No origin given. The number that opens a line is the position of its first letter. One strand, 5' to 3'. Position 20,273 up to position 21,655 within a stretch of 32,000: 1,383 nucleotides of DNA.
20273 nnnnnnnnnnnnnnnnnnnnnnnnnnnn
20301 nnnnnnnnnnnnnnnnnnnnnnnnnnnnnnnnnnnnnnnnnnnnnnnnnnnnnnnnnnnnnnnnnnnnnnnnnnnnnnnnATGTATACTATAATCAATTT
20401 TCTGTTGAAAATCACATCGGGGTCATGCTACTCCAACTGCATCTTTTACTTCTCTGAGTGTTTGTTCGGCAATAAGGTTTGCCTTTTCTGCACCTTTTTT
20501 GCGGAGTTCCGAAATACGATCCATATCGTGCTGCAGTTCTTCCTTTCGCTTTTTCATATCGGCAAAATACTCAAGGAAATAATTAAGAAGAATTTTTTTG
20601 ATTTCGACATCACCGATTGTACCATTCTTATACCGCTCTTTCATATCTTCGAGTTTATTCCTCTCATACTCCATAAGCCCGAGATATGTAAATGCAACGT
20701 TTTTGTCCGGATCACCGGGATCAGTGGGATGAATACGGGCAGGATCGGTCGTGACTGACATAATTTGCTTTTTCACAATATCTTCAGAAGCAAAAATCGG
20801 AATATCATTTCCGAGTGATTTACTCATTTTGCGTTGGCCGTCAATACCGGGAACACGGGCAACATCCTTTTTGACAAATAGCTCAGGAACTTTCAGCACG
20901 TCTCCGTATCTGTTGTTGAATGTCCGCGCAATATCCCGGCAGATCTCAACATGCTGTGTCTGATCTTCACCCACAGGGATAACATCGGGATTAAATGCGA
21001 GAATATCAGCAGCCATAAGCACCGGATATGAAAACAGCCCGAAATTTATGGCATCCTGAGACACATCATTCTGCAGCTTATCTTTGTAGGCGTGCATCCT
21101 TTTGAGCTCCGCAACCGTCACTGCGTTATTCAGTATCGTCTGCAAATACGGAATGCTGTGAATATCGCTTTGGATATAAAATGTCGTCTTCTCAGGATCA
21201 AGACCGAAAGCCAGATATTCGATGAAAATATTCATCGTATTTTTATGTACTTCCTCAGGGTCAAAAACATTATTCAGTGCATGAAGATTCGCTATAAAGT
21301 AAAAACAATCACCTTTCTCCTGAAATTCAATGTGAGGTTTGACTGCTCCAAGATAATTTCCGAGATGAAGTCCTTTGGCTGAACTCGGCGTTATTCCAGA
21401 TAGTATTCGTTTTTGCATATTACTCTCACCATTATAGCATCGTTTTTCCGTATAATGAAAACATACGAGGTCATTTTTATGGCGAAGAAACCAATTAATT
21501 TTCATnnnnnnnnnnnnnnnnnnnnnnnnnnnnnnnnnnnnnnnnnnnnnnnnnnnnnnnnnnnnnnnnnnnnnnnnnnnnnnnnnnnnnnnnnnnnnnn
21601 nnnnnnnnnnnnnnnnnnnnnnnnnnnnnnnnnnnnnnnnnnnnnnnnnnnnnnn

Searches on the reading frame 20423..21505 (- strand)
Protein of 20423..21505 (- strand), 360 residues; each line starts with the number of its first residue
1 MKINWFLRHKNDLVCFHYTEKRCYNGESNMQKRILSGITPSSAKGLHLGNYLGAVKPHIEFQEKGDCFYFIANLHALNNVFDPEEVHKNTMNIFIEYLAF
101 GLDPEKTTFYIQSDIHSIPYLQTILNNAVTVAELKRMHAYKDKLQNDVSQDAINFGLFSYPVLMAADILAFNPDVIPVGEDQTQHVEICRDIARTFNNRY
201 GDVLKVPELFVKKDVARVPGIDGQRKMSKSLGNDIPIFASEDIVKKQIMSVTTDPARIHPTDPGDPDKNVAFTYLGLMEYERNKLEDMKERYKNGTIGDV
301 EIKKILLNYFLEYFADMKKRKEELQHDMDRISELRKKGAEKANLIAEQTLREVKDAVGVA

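Call 10: search_protein_families(library=pfam, proteins=[window:20423-21505:-], max_evalue=0.001)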
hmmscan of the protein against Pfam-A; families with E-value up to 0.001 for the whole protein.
window:20423-21505:- (360 aa): 1 family
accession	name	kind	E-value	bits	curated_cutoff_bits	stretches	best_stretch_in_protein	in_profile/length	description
PF00579.31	tRNA-synt_1b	-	5.2e-56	190.5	21.1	1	31-308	5-285/292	tRNA synthetases class I (W and Y)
